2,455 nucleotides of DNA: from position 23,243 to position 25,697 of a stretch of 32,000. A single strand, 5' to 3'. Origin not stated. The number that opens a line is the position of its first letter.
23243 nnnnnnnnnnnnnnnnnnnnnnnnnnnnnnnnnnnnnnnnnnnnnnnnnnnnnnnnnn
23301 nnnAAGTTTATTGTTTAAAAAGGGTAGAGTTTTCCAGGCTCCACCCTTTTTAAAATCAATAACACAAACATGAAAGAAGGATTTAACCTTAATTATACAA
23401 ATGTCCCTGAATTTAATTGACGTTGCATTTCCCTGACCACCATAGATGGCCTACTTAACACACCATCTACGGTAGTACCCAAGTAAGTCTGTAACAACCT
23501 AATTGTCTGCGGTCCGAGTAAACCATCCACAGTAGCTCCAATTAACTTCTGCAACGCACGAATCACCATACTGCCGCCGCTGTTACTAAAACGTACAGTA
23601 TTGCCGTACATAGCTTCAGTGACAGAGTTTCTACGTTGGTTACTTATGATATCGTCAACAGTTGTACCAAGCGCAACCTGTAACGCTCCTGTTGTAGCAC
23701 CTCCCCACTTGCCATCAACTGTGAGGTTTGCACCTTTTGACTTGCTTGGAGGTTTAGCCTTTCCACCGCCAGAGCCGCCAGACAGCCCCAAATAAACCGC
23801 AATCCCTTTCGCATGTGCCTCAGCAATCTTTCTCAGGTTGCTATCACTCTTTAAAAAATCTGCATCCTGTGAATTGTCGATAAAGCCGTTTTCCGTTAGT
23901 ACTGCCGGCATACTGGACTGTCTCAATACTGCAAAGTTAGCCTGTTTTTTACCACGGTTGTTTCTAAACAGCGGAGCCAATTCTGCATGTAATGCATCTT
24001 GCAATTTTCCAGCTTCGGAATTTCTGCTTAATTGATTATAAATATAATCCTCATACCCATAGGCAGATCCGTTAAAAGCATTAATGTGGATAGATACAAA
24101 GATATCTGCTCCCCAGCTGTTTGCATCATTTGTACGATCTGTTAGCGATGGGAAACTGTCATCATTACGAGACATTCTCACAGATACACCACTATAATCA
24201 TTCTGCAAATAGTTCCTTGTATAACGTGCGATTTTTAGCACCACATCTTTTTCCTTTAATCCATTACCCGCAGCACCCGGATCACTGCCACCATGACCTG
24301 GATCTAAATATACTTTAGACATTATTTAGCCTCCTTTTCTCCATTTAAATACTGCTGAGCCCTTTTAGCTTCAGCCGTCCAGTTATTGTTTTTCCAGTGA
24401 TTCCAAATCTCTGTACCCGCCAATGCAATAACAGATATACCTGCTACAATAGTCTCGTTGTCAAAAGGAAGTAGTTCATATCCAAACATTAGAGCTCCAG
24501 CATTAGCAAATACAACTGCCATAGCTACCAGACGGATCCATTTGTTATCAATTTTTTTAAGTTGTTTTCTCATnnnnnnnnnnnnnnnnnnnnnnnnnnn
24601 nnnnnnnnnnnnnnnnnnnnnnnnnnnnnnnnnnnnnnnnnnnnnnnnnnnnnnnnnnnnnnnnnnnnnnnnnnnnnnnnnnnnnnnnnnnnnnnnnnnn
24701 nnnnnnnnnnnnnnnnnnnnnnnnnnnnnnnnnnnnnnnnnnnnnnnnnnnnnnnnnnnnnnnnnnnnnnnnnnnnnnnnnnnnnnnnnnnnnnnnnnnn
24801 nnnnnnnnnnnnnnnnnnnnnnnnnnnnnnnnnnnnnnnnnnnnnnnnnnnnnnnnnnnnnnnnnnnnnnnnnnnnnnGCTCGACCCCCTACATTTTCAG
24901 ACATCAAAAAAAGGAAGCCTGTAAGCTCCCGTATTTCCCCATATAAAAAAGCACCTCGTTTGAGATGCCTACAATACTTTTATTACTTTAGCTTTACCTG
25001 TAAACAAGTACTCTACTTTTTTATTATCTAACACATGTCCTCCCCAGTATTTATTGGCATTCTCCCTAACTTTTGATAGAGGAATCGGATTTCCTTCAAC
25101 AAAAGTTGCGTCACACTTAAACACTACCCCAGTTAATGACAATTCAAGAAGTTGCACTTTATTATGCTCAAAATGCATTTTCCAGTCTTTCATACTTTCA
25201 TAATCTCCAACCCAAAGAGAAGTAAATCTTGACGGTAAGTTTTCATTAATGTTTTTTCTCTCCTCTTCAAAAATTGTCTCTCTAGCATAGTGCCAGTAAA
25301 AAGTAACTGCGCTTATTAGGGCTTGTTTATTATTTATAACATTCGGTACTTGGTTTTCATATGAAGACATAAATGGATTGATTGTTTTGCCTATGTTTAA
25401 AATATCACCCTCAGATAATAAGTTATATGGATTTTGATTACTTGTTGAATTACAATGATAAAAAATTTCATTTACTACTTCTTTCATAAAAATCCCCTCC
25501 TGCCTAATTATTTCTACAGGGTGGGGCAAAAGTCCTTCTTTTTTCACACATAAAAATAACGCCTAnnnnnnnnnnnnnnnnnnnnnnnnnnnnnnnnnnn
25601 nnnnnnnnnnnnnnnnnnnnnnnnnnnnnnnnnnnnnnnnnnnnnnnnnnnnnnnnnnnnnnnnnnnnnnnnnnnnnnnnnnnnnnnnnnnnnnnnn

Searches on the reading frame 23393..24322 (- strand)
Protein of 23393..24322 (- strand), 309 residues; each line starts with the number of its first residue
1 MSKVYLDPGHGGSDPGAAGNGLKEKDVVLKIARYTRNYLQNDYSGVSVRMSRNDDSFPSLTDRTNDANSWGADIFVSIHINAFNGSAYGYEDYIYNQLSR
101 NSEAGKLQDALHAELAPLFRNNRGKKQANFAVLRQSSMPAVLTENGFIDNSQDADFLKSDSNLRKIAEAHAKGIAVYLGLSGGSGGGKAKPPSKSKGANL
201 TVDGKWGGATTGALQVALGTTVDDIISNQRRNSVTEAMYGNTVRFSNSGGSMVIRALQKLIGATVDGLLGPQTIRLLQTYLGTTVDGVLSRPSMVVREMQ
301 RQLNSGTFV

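Call 5: search_protein_families(library=pfam, proteins=[window:23393-24322:-], max_evalue=0.01)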
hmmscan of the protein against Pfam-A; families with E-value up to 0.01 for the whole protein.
window:23393-24322:- (309 aa): 3 families
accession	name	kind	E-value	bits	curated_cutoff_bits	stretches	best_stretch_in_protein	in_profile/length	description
PF01520.23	Amidase_3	-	2e-51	174.9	27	1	4-175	1-173/174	N-acetylmuramoyl-L-alanine amidase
PF09374.15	PG_binding_3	-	0.00054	20.5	24.6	0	254-278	3-32/76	Predicted Peptidoglycan domain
PF01471.23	PG_binding_1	-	0.0056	17.3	23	0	253-277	33-57/57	Putative peptidoglycan binding domain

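Call 52: find_related_loci(query=window:23396-24322:-, collection=viral_contigs, flank=10000)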
Query window:23396-24322:- (309 aa) in viral_contigs; peptide patterns used: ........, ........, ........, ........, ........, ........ (x = any residue, [..] = any of these).
46 stretches matched a pattern; 44 encode a relative of the query (tblastn E <= 1e-3); 44 distinct loci.
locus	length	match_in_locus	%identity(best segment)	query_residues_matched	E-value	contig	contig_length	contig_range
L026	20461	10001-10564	54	3-191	9e-64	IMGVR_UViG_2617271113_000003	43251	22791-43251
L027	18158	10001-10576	57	1-193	3e-63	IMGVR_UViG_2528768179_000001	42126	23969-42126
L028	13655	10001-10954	41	1-304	1e-60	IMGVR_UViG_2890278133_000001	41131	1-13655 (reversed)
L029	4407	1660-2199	55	3-185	3e-60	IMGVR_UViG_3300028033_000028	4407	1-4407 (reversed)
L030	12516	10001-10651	50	1-228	2e-59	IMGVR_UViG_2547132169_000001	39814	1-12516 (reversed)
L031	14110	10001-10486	60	1-161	2e-58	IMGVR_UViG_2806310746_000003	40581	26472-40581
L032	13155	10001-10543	55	1-181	1e-55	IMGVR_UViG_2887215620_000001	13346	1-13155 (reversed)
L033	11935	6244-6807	54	6-198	8e-56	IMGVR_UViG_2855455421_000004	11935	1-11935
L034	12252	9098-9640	55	1-181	1e-55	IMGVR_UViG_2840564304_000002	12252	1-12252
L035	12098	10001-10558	54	1-186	2e-55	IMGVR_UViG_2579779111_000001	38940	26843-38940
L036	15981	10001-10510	58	6-175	5e-55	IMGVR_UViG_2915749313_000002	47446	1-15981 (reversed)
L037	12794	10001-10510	57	6-175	1e-54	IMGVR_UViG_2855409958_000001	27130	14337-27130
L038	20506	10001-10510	57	6-175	1e-54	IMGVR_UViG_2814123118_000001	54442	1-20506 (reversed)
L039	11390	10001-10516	53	1-175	2e-54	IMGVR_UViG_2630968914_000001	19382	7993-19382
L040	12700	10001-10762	41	1-248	4e-54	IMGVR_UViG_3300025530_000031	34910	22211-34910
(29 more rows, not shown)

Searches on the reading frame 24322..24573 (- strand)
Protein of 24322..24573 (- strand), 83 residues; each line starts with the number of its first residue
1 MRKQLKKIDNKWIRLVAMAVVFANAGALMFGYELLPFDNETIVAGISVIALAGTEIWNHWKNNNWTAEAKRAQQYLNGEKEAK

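Call 5: search_protein_families(library=pfam, proteins=[window:24322-24573:-], max_evalue=0.01)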
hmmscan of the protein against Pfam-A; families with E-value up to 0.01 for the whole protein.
window:24322-24573:- (83 aa): 1 family
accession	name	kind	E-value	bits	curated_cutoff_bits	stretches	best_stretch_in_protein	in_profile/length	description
PF04688.18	Holin_SPP1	-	4.2e-16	59.3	27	1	10-77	5-72/74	SPP1 phage holin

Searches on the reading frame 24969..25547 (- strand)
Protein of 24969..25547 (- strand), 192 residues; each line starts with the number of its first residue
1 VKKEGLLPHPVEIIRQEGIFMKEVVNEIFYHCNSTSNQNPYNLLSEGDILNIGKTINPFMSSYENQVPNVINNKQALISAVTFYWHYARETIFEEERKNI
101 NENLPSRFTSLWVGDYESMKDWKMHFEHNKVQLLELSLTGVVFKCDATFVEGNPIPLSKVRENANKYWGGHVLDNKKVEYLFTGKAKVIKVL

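Call 5: search_protein_families(library=pfam, proteins=[window:24969-25547:-], max_evalue=0.01)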
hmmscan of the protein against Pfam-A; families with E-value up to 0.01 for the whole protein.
window:24969-25547:- (192 aa): 1 family
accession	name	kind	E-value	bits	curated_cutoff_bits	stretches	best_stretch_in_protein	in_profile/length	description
PF10386.15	DUF2441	-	6.1e-13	49.4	25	1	60-170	25-141/141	Protein of unknown function (DUF2441)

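Call 68: search_protein_families(library=phrogs, proteins=[window:24969-25547:-], max_evalue=0.001)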
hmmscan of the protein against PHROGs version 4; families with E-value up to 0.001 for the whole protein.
window:24969-25547:- (192 aa): 2 families
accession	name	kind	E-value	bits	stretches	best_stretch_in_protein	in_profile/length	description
phrog_9842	-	unknown function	1.5e-12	48.8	1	81-189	88-198/202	-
phrog_5663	-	unknown function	2.7e-10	41.4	1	76-189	57-170/175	-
